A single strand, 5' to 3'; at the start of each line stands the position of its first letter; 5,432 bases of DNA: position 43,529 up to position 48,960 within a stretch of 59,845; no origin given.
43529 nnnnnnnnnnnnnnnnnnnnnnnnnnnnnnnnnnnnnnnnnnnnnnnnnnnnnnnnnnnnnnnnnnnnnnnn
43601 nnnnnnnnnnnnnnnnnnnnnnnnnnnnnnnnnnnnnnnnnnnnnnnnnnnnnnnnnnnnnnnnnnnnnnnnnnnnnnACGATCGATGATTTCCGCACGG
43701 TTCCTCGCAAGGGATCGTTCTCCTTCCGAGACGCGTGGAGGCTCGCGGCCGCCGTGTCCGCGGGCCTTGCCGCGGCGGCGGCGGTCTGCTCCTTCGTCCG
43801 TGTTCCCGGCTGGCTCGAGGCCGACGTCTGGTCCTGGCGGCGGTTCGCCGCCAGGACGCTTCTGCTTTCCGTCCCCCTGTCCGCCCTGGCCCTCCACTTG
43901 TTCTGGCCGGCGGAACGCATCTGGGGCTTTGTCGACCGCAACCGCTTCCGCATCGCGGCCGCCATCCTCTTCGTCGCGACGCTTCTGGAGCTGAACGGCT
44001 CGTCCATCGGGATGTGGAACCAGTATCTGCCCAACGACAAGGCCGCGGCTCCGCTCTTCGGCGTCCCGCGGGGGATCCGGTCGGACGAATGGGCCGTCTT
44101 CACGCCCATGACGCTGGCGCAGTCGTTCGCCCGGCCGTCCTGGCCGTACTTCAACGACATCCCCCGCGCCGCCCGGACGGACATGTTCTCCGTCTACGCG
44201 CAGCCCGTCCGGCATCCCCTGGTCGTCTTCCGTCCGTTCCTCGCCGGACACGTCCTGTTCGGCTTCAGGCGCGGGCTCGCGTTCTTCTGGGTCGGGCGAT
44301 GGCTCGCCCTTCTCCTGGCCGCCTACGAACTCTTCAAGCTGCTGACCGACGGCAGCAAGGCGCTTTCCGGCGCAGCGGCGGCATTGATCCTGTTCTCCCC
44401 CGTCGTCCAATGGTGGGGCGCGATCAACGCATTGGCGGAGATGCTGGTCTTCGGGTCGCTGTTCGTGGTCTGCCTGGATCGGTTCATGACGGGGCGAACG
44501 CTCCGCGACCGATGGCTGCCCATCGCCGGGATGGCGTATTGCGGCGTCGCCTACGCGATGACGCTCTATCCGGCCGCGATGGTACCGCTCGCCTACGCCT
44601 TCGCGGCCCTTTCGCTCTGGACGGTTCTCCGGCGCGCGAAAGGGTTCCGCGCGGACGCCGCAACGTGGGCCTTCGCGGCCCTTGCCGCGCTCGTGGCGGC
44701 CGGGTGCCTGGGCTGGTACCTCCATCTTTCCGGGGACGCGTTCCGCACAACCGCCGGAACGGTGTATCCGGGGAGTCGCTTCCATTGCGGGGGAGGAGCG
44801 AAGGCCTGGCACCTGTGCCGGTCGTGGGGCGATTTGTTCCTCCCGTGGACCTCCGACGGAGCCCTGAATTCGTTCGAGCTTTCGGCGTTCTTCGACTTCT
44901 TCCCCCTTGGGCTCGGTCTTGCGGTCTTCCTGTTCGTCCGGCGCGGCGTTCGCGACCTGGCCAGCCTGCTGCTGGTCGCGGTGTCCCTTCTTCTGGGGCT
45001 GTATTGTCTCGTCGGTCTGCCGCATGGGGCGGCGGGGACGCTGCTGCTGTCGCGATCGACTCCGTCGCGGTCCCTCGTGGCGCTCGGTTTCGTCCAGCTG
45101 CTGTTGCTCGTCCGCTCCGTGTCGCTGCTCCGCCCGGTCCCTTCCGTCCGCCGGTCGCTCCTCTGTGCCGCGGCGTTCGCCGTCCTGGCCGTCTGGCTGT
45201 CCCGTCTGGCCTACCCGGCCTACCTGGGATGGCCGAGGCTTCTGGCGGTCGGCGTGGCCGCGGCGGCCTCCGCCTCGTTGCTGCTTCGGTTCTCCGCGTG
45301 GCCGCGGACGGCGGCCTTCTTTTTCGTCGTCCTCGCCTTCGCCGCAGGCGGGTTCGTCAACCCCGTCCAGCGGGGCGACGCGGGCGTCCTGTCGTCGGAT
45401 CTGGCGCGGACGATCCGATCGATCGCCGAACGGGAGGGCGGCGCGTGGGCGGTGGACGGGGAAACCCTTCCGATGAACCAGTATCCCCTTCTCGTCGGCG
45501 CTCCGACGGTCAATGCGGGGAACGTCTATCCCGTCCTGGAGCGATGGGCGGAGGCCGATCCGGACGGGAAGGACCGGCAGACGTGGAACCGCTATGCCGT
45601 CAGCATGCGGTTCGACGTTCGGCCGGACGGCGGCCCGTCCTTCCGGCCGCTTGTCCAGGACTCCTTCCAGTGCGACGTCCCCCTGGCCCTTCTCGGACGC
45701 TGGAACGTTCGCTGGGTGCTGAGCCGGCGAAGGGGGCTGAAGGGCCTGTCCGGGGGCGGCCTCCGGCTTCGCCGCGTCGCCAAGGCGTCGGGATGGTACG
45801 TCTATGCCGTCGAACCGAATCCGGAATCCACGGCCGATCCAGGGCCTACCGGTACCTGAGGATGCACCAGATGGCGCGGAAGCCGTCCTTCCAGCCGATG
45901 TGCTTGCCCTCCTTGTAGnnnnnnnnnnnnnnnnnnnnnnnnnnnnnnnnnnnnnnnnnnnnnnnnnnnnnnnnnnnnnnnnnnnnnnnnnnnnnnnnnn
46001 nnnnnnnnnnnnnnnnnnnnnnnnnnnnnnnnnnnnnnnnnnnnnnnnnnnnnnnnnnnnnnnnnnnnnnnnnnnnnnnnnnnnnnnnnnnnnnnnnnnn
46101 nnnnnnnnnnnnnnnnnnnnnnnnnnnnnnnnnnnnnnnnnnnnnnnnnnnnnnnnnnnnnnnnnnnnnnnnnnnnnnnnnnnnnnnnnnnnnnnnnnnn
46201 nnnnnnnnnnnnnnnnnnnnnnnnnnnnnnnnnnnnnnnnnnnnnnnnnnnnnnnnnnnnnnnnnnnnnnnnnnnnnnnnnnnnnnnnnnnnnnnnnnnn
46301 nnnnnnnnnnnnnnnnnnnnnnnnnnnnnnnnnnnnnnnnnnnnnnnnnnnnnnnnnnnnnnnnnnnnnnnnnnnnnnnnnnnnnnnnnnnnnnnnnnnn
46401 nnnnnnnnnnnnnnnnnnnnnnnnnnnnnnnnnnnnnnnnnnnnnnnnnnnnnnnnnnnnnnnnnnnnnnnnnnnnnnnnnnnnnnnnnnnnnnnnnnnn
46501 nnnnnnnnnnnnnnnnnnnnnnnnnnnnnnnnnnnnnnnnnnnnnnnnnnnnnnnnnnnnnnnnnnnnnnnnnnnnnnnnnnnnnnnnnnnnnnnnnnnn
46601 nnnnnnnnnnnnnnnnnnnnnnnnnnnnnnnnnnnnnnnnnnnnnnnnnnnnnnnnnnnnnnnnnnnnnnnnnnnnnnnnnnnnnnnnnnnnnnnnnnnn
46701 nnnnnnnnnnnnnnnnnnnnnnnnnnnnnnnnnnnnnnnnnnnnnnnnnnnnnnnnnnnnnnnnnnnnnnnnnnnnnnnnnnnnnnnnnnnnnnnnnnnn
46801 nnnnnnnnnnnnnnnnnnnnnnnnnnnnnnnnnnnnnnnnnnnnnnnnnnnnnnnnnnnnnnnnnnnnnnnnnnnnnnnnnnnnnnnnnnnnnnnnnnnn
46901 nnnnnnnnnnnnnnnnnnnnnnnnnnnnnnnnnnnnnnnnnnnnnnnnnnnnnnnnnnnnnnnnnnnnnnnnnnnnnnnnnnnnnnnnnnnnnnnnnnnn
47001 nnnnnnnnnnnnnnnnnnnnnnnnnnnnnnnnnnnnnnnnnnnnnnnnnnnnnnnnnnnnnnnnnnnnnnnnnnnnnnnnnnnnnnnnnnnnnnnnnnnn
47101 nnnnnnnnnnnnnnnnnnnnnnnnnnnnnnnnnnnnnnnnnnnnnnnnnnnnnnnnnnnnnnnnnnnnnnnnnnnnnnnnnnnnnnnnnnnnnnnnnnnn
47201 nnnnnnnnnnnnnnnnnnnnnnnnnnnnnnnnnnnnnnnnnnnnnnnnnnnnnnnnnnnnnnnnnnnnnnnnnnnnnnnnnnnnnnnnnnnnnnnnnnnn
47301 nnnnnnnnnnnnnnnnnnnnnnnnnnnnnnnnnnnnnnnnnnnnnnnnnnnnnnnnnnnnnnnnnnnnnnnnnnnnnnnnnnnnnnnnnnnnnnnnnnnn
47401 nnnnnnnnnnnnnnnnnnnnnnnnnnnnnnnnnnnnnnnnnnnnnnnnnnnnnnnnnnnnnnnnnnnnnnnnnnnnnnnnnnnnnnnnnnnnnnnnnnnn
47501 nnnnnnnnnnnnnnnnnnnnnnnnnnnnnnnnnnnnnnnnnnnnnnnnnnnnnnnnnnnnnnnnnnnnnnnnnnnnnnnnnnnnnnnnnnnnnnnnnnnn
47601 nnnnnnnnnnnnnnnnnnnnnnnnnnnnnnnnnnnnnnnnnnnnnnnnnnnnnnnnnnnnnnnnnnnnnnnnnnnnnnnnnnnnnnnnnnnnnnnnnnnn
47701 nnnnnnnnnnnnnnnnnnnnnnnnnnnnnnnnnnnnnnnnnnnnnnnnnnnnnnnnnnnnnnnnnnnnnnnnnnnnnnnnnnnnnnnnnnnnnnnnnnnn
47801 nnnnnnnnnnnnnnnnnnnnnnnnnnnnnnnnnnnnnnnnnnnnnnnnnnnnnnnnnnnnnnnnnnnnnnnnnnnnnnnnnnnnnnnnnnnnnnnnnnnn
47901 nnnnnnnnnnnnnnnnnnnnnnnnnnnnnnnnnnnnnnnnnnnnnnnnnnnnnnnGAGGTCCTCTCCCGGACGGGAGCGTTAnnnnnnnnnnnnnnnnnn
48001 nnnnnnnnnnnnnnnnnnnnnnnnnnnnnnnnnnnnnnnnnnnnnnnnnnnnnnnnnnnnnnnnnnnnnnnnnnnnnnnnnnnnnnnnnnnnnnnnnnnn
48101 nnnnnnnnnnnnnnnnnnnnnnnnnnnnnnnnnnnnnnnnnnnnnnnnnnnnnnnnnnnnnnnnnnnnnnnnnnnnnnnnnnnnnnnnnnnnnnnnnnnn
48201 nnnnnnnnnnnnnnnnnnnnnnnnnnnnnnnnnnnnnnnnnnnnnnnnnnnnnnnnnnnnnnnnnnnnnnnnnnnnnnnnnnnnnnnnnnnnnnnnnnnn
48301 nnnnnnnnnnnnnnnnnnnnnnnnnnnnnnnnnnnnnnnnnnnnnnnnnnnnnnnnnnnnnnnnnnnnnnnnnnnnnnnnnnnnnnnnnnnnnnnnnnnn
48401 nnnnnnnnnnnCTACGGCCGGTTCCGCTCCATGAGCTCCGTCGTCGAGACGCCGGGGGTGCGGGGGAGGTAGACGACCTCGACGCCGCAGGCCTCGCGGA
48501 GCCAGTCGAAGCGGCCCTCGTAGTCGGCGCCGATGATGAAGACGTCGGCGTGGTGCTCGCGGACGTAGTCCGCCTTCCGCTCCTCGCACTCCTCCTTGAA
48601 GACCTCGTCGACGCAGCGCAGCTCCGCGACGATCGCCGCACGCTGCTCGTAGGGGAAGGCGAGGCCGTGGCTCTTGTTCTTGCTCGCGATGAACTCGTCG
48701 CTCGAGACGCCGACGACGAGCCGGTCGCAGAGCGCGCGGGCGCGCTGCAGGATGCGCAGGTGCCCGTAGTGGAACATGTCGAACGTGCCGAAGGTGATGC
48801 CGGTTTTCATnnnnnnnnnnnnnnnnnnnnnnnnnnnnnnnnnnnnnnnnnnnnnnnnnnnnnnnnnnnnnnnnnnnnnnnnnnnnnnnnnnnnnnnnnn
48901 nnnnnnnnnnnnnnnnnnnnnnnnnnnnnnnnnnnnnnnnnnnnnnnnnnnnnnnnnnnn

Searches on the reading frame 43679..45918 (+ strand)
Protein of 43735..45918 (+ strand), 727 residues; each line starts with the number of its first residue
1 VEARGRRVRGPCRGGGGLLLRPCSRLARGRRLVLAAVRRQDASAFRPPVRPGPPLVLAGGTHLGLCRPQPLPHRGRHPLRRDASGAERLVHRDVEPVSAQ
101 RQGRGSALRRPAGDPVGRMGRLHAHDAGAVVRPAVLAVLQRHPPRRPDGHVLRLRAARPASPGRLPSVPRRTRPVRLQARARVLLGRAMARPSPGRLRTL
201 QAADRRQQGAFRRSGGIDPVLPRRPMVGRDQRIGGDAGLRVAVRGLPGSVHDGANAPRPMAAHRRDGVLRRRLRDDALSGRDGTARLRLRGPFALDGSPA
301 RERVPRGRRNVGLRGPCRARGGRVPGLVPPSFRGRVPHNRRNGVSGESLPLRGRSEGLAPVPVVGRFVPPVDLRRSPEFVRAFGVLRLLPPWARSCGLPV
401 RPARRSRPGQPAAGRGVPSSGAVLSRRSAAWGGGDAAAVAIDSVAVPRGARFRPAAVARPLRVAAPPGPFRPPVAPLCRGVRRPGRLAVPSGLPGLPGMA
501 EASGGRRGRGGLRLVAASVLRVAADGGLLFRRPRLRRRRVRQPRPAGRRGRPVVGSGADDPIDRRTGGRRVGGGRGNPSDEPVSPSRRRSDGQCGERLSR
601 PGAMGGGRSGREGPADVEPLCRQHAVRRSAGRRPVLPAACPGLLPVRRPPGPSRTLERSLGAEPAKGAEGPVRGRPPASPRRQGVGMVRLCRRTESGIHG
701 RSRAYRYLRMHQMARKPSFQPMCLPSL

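Call 16: search_protein_families(library=pfam, proteins=[window:43735-45918:+], max_evalue=0.001)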
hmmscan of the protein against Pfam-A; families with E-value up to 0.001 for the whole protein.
window:43735-45918:+ (727 aa): 0 families

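Call 53: search_protein_families(library=ncbifam, proteins=[window:43679-45859:+], max_evalue=0.001)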
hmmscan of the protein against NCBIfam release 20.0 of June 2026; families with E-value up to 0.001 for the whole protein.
window:43679-45859:+ (726 aa): 0 families

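Call 88: search_solved_structures(query=window:43679-45859:+, max_evalue=10)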
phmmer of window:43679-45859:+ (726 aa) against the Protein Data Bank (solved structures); distinct sequences matched with E-value up to 10: 0.

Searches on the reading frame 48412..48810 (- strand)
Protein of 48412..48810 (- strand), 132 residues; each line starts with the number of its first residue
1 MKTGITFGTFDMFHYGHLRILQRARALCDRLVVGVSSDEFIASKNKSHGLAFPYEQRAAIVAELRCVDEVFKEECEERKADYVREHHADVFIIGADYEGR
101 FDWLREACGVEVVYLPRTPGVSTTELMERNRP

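Call 53: search_protein_families(library=ncbifam, proteins=[window:48412-48810:-], max_evalue=0.001)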
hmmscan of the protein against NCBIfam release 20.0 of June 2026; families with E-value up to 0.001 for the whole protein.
window:48412-48810:- (132 aa): 12 families
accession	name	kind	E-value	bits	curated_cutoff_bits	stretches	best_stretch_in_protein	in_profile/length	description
TIGR01518.1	g3p_cytidyltrns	equivalog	1.8e-35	121.8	165.4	1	5-127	2-122/125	glycerol-3-phosphate cytidylyltransferase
TIGR02199.1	rfaE_dom_II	equivalog_domain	1.8e-20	73.2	181.5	1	3-129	13-141/144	D-glycero-beta-D-manno-heptose 1-phosphate adenylyltransferase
TIGR00125.1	cyt_tran_rel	domain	4e-20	71.7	27.7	1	4-70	2-65/65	adenylyltransferase/cytidyltransferase family protein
NF008454.0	PRK11316.1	equivalog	2.8e-14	52.6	521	1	5-128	344-469/475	bifunctional D-glycero-beta-D-manno-heptose-7-phosphate kinase/D-glycero-beta-D-manno-heptose 1-phosphate adenylyltransferase HldE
NF001985.0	PRK00777.1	subfamily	1.5e-11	44.6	104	1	7-63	10-64/157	pantetheine-phosphate adenylyltransferase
TIGR01510.1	coaD_prev_kdtB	equivalog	3.4e-08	33.7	103.3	1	5-95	3-87/155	pantetheine-phosphate adenylyltransferase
NF002250.0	PRK01170.1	subfamily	4.4e-08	33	489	1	6-63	5-59/322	bifunctional pantetheine-phosphate adenylyltransferase/NTP phosphatase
NF041124.1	CoaD_Thcocales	equivalog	5e-06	26.5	290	1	6-60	9-62/156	phosphopantetheine adenylyltransferase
TIGR01526.1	nadR_NMN_Atrans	equivalog_domain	2.3e-05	23.8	341.15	1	1-64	1-60/325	nicotinamide-nucleotide adenylyltransferase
TIGR01527.1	arch_NMN_Atrans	equivalog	0.00026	20.6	181.2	1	4-69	2-61/167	nicotinamide-nucleotide adenylyltransferase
NF005518.0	PRK07143.1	equivalog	0.00048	19.6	232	1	4-70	18-84/281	hypothetical protein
NF005988.0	PRK08099.1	equivalog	0.00052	19.2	201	1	2-72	65-132/411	multifunctional transcriptional regulator/nicotinamide-nucleotide adenylyltransferase/ribosylnicotinamide kinase NadR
